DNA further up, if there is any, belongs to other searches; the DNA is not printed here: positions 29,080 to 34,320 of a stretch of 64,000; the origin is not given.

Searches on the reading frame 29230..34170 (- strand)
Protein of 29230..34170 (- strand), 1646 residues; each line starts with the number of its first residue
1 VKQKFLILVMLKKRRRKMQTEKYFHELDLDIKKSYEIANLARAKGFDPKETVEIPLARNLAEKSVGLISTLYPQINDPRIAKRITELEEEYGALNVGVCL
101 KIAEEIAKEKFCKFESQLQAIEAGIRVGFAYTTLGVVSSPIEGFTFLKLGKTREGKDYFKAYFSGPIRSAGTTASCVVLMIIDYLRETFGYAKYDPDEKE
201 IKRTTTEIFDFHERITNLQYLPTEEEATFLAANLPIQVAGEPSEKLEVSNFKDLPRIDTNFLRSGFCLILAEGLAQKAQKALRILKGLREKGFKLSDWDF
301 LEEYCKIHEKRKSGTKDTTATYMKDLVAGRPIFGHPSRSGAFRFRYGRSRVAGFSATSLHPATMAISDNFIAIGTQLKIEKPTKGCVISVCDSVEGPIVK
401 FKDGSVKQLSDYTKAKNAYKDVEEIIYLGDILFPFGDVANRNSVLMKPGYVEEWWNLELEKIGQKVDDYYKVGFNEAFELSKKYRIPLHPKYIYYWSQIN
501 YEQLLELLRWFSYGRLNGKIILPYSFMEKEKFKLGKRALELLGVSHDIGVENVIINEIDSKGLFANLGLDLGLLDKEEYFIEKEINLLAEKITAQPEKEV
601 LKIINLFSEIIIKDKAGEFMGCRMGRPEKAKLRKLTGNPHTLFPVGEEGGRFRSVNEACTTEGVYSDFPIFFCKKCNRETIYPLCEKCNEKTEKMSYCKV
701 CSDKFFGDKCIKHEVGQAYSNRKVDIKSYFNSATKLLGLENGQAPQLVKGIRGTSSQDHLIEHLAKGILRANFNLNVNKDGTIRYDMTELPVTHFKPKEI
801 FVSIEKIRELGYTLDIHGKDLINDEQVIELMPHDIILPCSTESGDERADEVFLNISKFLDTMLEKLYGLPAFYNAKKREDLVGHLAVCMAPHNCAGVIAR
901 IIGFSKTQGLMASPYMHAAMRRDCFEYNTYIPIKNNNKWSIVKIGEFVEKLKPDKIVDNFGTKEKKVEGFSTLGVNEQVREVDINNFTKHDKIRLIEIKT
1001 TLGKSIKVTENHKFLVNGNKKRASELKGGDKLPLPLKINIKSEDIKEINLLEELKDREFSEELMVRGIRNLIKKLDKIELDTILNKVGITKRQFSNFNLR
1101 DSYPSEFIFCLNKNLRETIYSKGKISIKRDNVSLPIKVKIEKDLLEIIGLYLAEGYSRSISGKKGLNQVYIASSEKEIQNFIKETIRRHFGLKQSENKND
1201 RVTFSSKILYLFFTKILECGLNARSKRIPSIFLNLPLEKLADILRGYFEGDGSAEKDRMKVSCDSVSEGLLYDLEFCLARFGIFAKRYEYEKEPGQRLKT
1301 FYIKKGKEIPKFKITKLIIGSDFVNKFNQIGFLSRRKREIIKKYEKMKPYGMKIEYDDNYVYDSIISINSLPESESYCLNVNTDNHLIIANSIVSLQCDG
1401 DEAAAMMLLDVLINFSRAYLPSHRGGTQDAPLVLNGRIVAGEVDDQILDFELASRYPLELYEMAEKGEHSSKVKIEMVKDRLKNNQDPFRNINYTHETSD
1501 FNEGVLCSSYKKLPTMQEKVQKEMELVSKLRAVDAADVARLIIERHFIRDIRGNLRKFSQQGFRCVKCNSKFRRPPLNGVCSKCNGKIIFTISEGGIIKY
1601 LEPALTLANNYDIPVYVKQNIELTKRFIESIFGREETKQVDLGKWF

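Call 10: search_protein_families(library=pfam, max_evalue=0.001, proteins=[window:29230-34170:-])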
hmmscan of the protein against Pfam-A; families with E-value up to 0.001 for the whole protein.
window:29230-34170:- (1646 aa): 5 families
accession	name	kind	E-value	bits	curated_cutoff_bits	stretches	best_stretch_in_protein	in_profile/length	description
PF24844.1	PolC_DP2_central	-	1.8e-107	359.9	24.3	1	318-702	10-367/372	DNA polymerase II large subunit DP2, central domain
PF24846.1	PolC_DP2_cat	-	1.3e-99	333.4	24.3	2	745-924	5-177/299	DNA polymerase II large subunit DP2, catalytic domain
PF03833.19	PolC_DP2_N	-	1.4e-73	247.8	24.3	1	22-305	1-269/271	DNA polymerase II large subunit DP2, N-terminal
PF14528.11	LAGLIDADG_3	-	9.7e-18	64.7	22.5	1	1240-1329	3-79/82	LAGLIDADG-like domain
PF14890.11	Intein_splicing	-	8.6e-16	58.5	35.8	1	938-1394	7-152/155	Intein splicing domain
